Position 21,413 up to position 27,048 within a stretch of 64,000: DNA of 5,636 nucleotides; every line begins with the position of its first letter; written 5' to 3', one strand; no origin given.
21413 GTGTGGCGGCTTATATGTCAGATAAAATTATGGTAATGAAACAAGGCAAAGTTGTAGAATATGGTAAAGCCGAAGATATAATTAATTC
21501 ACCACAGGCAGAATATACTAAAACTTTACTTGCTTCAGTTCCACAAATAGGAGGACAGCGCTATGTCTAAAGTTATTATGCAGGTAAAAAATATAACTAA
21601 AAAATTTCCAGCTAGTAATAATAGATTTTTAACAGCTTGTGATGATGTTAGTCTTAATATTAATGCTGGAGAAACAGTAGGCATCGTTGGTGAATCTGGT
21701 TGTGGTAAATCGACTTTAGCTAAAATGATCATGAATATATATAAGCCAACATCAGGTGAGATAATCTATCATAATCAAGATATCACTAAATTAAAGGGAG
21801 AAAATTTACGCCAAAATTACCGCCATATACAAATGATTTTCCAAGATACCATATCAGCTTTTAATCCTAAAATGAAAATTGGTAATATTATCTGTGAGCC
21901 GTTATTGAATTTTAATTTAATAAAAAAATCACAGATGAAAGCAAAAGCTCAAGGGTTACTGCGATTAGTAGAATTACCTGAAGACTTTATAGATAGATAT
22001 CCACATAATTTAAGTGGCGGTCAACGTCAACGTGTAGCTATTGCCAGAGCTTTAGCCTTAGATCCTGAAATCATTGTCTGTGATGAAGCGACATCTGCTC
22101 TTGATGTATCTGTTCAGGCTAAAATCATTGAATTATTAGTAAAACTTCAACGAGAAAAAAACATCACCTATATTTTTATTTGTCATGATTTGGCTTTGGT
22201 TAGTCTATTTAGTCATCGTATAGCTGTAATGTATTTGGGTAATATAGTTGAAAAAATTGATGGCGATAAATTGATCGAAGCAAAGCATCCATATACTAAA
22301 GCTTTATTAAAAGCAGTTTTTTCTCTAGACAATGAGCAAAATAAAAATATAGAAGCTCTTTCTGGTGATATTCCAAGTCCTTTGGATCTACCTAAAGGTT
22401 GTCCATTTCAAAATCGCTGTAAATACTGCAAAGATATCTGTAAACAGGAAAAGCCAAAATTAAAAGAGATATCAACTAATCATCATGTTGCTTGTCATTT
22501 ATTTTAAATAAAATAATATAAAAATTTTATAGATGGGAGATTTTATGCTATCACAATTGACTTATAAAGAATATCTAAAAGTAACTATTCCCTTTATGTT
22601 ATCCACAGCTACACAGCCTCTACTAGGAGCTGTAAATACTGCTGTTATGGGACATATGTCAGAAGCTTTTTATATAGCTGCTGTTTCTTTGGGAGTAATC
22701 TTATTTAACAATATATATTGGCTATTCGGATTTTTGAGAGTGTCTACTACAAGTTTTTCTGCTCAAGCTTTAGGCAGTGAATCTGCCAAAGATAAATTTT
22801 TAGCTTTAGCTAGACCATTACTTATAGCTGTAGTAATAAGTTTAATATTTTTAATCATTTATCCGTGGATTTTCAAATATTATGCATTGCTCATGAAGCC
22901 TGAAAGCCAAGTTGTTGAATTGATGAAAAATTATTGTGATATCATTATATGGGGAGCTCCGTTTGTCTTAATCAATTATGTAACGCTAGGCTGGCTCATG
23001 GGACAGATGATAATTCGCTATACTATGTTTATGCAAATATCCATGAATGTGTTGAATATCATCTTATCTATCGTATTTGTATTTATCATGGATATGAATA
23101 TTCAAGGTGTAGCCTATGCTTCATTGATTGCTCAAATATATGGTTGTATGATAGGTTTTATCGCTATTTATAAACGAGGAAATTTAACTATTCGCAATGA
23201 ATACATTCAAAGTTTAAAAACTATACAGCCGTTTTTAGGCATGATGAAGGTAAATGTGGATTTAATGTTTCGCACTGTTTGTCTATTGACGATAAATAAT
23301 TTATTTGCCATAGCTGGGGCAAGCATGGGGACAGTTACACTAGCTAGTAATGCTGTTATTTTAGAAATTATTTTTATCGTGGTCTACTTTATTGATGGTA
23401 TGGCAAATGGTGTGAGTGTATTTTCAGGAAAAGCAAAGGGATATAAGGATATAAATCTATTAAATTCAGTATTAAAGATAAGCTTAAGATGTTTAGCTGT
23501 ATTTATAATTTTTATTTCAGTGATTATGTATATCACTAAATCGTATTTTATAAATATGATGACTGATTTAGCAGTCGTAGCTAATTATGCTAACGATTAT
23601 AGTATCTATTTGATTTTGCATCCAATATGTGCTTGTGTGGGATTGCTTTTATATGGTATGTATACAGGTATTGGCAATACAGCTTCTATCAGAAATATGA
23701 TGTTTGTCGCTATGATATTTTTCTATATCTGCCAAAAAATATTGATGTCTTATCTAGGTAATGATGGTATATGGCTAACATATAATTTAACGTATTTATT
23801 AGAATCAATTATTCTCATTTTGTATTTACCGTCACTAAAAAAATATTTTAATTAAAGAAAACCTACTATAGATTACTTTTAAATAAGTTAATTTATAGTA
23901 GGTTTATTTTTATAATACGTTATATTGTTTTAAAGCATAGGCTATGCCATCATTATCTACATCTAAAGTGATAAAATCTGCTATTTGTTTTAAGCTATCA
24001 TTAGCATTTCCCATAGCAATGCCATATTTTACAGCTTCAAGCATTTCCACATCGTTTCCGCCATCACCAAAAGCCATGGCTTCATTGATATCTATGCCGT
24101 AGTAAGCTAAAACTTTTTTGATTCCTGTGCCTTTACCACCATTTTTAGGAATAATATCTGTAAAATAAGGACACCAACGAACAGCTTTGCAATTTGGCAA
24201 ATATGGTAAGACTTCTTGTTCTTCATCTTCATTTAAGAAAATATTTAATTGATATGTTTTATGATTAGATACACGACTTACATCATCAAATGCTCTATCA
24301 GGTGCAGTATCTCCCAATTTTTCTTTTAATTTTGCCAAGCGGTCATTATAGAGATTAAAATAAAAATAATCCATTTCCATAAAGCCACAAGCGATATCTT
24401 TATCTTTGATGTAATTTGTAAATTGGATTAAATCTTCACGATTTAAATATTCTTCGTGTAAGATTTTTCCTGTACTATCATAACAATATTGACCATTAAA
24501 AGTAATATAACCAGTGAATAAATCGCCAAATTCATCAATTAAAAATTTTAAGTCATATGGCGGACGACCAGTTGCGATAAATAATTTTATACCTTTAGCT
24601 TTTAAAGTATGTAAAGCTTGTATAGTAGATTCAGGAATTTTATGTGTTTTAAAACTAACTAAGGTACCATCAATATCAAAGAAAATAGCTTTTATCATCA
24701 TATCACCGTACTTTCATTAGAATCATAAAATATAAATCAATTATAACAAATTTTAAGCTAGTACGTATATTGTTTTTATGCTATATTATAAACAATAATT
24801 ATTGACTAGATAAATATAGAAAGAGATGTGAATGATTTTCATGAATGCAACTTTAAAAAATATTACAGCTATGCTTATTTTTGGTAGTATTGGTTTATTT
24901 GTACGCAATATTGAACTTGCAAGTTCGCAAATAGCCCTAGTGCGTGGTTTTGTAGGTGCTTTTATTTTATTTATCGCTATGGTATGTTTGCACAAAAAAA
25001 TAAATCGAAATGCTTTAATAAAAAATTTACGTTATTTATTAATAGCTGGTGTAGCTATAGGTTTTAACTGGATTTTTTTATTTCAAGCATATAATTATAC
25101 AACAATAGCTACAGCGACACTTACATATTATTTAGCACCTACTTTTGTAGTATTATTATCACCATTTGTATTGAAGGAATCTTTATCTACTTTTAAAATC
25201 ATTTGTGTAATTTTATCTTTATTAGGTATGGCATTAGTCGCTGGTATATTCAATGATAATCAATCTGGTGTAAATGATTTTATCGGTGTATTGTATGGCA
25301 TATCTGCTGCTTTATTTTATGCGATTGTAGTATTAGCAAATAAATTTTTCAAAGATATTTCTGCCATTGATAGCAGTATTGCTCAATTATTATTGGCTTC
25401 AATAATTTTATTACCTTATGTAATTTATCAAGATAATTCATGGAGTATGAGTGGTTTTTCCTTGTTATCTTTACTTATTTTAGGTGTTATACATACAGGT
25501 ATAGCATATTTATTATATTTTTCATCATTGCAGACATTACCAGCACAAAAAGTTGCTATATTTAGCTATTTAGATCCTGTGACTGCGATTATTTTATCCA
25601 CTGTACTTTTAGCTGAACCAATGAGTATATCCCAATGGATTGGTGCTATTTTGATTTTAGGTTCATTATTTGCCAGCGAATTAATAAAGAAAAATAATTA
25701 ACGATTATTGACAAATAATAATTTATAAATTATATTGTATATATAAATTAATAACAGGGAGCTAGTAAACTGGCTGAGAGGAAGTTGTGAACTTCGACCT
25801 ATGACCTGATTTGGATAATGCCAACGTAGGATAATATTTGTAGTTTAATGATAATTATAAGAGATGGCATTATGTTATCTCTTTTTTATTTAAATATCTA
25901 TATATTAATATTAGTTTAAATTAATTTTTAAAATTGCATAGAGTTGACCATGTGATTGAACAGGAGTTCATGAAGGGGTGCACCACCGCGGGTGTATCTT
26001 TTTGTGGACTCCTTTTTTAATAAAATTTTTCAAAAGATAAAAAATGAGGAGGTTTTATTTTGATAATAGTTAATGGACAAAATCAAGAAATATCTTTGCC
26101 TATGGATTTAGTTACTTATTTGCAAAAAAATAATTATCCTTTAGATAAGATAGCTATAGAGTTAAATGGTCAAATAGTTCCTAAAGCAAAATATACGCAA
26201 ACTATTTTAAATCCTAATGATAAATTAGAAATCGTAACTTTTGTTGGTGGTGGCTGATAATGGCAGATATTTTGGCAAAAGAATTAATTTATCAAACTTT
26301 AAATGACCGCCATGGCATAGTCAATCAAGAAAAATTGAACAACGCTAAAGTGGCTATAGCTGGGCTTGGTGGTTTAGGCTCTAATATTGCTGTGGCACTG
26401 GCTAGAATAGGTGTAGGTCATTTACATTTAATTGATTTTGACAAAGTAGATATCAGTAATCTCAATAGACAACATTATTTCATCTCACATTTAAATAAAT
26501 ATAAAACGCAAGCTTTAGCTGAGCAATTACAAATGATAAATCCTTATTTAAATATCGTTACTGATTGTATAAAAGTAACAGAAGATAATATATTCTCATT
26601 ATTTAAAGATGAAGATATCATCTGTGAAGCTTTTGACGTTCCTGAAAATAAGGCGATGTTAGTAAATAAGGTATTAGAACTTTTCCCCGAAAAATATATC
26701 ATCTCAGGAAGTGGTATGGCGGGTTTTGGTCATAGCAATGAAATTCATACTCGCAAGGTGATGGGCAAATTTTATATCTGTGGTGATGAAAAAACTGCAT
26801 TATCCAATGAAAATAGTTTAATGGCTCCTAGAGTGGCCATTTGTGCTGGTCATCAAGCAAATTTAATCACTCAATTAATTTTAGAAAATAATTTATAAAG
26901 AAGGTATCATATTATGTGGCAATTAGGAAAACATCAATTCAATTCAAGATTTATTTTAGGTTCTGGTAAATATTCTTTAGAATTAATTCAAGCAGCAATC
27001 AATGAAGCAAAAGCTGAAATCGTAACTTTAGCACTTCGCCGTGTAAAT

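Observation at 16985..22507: Cobalamin riboswitch controls an Opp/Nik-family ABC transporter, which is probably a cobalt/nickel or corrinoid-related importer rather than an oligopeptide importer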

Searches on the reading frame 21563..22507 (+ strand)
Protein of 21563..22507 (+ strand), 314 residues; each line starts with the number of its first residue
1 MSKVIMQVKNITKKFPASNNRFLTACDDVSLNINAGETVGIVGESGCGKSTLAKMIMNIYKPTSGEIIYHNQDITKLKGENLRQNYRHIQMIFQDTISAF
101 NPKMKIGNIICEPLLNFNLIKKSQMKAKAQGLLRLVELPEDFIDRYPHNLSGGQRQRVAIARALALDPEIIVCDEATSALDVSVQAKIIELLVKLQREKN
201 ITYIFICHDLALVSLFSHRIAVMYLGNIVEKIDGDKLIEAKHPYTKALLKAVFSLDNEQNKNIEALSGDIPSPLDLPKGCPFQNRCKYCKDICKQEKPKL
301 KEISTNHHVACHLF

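Call 4: search_protein_families(library=ncbifam, proteins=[window:21563-22507:+])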
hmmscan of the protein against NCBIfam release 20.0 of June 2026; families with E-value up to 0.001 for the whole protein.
window:21563-22507:+ (314 aa): 189 families (the best 25 are shown)
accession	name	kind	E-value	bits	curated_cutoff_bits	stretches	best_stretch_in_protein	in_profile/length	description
NF008453.0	PRK11308.1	subfamily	3.1e-100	335.7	408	1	5-312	12-324/334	dipeptide ABC transporter ATP-binding protein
NF011659.0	PRK15079.1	equivalog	4.9e-100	334.5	540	1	3-312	18-329/334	murein tripeptide/oligopeptide ABC transporter ATP binding protein OppF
NF043071.1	DppF_dipep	equivalog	5.6e-85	285.6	660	1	17-312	30-325/331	dipeptide ABC transporter ATP-binding subunit DppF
TIGR02769.1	nickel_nikE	equivalog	1e-81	274.3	332.55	1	10-255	7-256/265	nickel import ATP-binding protein NikE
NF007739.0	PRK10419.1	subfamily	8e-77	258.4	354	1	6-255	4-257/268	nickel ABC transporter ATP-binding protein NikE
NF007613.0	PRK10261.1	equivalog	8.5e-73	245.8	1077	1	4-274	312-590/623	glutathione ABC transporter ATP-binding protein GsiA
NF008246.0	PRK11022.1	equivalog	1.4e-72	244.6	541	1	5-313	3-316/326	dipeptide ABC transporter ATP-binding protein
NF007010.1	PRK09473.1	subfamily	1e-71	241.3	575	1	6-312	2-312/318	oligopeptide ABC transporter ATP-binding protein OppD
NF043078.1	MMSYN1_0168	equivalog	4.2e-67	227.2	800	3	133-264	477-609/649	oligopeptide ABC transporter ATP-binding protein OppF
NF043079.1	MMSYN1_0167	equivalog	2.5e-66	224.6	740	2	87-310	306-531/561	oligopeptide ABC transporter ATP-binding protein OppD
NF011713.0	PRK15134.1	equivalog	1.9e-56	191.8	834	1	24-250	300-527/529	microcin C ABC transporter ATP-binding protein YejF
NF047576.1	opine_ATP_CntF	equivalog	9.3e-55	185.7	385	1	26-259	20-260/264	staphylopine uptake ABC transporter ATP-binding protein CntF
NF047578.1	opine_ATP_CntD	equivalog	8.7e-54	182.5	380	1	26-260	20-261/266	staphylopine uptake ABC transporter ATP-binding protein CntD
TIGR02314.1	ABC_MetN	equivalog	8.9e-54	182.8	499.7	1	6-256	2-248/343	methionine ABC transporter ATP-binding protein MetN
NF011692.0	PRK15112.1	equivalog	3e-53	181.1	452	1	2-254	2-256/269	putrescine export ABC transporter ATP-binding protein SapF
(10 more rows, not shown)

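Call 5: search_protein_families(library=pfam, proteins=[window:21563-22507:+])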
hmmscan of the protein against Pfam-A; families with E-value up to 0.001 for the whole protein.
window:21563-22507:+ (314 aa): 6 families
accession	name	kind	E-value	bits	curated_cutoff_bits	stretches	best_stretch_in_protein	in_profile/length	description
PF00005.33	ABC_tran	-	1e-36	127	25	1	27-178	2-137/137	ABC transporter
PF08352.17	oligo_HPY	-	1.2e-15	58.1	27.1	1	235-293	7-65/65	Oligopeptide/dipeptide transporter, C-terminal region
PF13401.12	AAA_22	-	1.4e-06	29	27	1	41-207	10-122/130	AAA domain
PF02463.25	SMC_N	-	5.9e-06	26.3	40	1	38-221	26-210/220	RecF/RecN/SMC N terminal domain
PF20720.3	nSTAND3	-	0.00015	21.9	27.2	1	37-78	18-58/155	Novel STAND NTPase 3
PF00004.35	AAA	-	0.00072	20.4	21.2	0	41-146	3-38/131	ATPase family associated with various cellular activities (AAA)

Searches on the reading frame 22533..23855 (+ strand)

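Call 4: search_protein_families(library=ncbifam, proteins=[window:22533-23855:+])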
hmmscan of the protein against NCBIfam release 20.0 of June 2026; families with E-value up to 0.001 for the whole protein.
window:22533-23855:+ (440 aa): 7 families
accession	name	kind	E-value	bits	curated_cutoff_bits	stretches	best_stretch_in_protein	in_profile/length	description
NF007690.0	PRK10367.1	equivalog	2.1e-60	204.9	409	1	11-428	8-424/441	MATE family efflux transporter DinF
TIGR00797.1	matE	subfamily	1.3e-57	195.5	147.4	1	20-414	1-396/396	MATE family efflux transporter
NF041358.1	GntT_guanitoxin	equivalog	1.8e-53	182.1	525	1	13-434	14-436/438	guanitoxin biosynthesis MATE family efflux transporter GntT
NF052396.1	MATE_WgkD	equivalog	9.3e-08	31.5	510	1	12-429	3-420/428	tryglysin-associated MATE efflux transporter WgkD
NF007130.1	PRK09575.1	equivalog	1.4e-06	27.8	445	1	11-429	5-424/435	MATE family efflux transporter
NF000131.1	MATE_multi_MepA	equivalog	2.9e-05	23.5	850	1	10-413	14-415/451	multidrug efflux MATE transporter MepA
NF007562.1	PRK10189.1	equivalog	0.00043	19.2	465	1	9-419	24-444/470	EmmdR/YeeO family multidrug/toxin efflux MATE transporter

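Call 5: search_protein_families(library=pfam, proteins=[window:22533-23855:+])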
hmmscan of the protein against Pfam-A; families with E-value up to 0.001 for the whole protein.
window:22533-23855:+ (440 aa): 1 family
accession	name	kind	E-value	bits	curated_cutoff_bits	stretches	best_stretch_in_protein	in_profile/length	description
PF01554.23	MatE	-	2e-28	99.6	24.9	2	20-180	1-160/161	MatE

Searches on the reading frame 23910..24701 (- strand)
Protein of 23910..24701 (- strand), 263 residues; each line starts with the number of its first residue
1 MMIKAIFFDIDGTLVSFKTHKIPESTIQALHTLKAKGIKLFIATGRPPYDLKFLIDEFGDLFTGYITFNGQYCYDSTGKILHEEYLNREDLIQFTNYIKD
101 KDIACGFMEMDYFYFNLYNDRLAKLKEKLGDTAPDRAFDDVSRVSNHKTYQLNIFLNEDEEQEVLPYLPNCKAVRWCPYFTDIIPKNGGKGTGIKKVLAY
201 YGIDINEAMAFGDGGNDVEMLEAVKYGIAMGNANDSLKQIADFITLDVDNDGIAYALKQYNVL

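Call 4: search_protein_families(library=ncbifam, proteins=[window:23910-24701:-])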
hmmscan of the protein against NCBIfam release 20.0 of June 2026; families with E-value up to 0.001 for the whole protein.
window:23910-24701:- (263 aa): 25 families
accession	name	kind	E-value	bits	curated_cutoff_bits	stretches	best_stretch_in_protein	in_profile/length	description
TIGR00099.1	Cof-subfamily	subfamily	2.1e-61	207.8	137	1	6-257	2-256/256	Cof-type HAD-IIB family hydrolase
NF045966.1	YcsE_rel_Pase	equivalog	1.6e-36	126.1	220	1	3-262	2-264/265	YcsE-related riboflavin metabolism phosphatase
NF007806.0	PRK10513.1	equivalog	1.4e-28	100.1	273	1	1-260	1-267/270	sugar-phosphatase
TIGR01484.1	HAD-SF-IIB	subfamily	9.8e-27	94.4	41.8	1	5-230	1-221/221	HAD-IIB family hydrolase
NF007821.0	PRK10530.1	equivalog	1.3e-26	93.5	274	1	1-259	1-269/272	pyridoxal phosphatase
NF002245.0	PRK01158.1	equivalog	5.2e-26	91.4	198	2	183-259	151-227/233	phosphoglycolate phosphatase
TIGR01487.1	Pglycolate_arch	equivalog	6.5e-25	88.2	122.75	2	179-254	137-212/215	phosphoglycolate phosphatase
NF011705.0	PRK15126.1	equivalog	4.6e-23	81.9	336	1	2-241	1-240/272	HMP-PP phosphatase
TIGR01482.1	SPP-subfamily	subfamily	1.6e-20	73.7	107.15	1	181-247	141-207/225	sucrose-phosphate phosphatase subfamily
NF008213.0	PRK10976.1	equivalog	2.9e-16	59.8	386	1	3-244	2-245/266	sugar/pyridoxal phosphate phosphatase YigL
TIGR01486.1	HAD-SF-IIB-MPGP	subfamily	1.7e-09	37.4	164.75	1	180-242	168-232/257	mannosyl-3-phosphoglycerate phosphatase family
NF001216.0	PRK00192.1-2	equivalog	2e-09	37.2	353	1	189-234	180-227/275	mannosyl-3-phosphoglycerate phosphatase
TIGR02461.1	osmo_MPG_phos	equivalog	8.2e-09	35.9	244.35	1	6-228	2-224/227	mannosyl-3-phosphoglycerate phosphatase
TIGR00338.1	serB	equivalog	2.7e-07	30.4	144.15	1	189-244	152-206/219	phosphoserine phosphatase SerB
TIGR01488.1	HAD-SF-IB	subfamily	8.2e-07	29.2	45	0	183-224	136-177/177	HAD-IB family phosphatase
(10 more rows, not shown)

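Call 5: search_protein_families(library=pfam, proteins=[window:23910-24701:-])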
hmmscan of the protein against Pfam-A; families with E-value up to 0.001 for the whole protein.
window:23910-24701:- (263 aa): 4 families
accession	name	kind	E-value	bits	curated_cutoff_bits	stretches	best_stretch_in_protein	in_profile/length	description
PF08282.18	Hydrolase_3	-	3.4e-62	210.9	20.9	1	6-257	1-255/255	haloacid dehalogenase-like hydrolase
PF00702.32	Hydrolase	-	1e-13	52.6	26.4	1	23-67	101-146/191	haloacid dehalogenase-like hydrolase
PF05116.19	S6PP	-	1.5e-11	44.8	20.3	1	171-237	147-213/247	Sucrose-6F-phosphate phosphohydrolase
PF12710.13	HAD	-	0.00026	21.9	27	0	196-222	161-189/189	haloacid dehalogenase-like hydrolase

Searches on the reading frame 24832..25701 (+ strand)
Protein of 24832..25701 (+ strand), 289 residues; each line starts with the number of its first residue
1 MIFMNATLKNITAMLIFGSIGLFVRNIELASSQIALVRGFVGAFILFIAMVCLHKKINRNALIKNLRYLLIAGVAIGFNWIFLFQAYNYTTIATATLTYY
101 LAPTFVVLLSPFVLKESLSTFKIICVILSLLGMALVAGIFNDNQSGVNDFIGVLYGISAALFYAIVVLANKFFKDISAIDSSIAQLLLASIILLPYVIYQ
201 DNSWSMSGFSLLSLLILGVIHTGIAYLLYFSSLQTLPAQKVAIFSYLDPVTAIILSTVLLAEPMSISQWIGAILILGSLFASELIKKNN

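Call 4: search_protein_families(library=ncbifam, proteins=[window:24832-25701:+])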
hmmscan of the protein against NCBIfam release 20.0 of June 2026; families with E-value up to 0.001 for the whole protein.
window:24832-25701:+ (289 aa): 9 families
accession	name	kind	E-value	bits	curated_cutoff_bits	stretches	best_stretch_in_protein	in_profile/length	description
TIGR00950.1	2A78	equivalog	2.7e-34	118.8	230.2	1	18-279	2-263/264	carboxylate/amino acid/amine transporter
NF050091.1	ArAmAcExpYddG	equivalog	3.8e-16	59.4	300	2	5-226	5-226/285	aromatic amino acid exporter YddG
TIGR00688.1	rarD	equivalog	1.1e-11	44.7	130.15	1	8-258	5-254/256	EamA family transporter RarD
NF007823.0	PRK10532.1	equivalog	4.9e-08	32.4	354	1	32-287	41-285/295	threonine/homoserine exporter RhtA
NF008676.0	PRK11689.1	equivalog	9.9e-08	31.4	194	1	5-281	6-287/297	aromatic amino acid DMT transporter YddG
TIGR03340.1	phn_DUF6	hypoth_equivalog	9.1e-07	28.8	288.15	1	36-280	31-279/281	phosphonate utilization associated putative membrane protein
NF008523.0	PRK11453.1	equivalog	9.2e-06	25.5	472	1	65-280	57-283/299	O-acetylserine/cysteine exporter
NF008432.0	PRK11272.1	equivalog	0.00012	21.5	270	0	180-278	181-281/294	drug/metabolite exporter YedA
NF011959.0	PRK15430.1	equivalog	0.00013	21.3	540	1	8-261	11-262/296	EamA family transporter RarD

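Call 5: search_protein_families(library=pfam, proteins=[window:24832-25701:+])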
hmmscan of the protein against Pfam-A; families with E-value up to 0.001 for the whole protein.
window:24832-25701:+ (289 aa): 2 families
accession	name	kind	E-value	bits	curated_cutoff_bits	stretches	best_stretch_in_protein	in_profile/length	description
PF00892.27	EamA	-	2.2e-39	135.3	28.2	2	151-280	2-131/135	EamA-like transporter family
PF06027.18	SLC35F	-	9.4e-07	29.1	21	1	20-186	22-197/299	Solute carrier family 35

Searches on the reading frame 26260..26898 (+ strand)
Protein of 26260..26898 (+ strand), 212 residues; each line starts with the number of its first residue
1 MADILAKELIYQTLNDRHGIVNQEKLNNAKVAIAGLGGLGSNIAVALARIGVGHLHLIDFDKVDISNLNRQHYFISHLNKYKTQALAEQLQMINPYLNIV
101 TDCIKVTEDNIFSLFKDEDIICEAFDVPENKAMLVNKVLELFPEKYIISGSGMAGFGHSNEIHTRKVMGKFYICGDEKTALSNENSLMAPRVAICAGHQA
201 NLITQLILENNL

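Call 57: search_protein_families(library=pfam, proteins=[window:26260-26898:+], max_evalue=1e-8)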
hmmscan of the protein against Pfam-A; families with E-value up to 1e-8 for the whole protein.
window:26260-26898:+ (212 aa): 1 family
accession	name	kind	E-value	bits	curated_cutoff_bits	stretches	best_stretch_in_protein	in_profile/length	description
PF00899.27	ThiF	-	3.8e-38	131.4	28.1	1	19-209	11-204/238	ThiF family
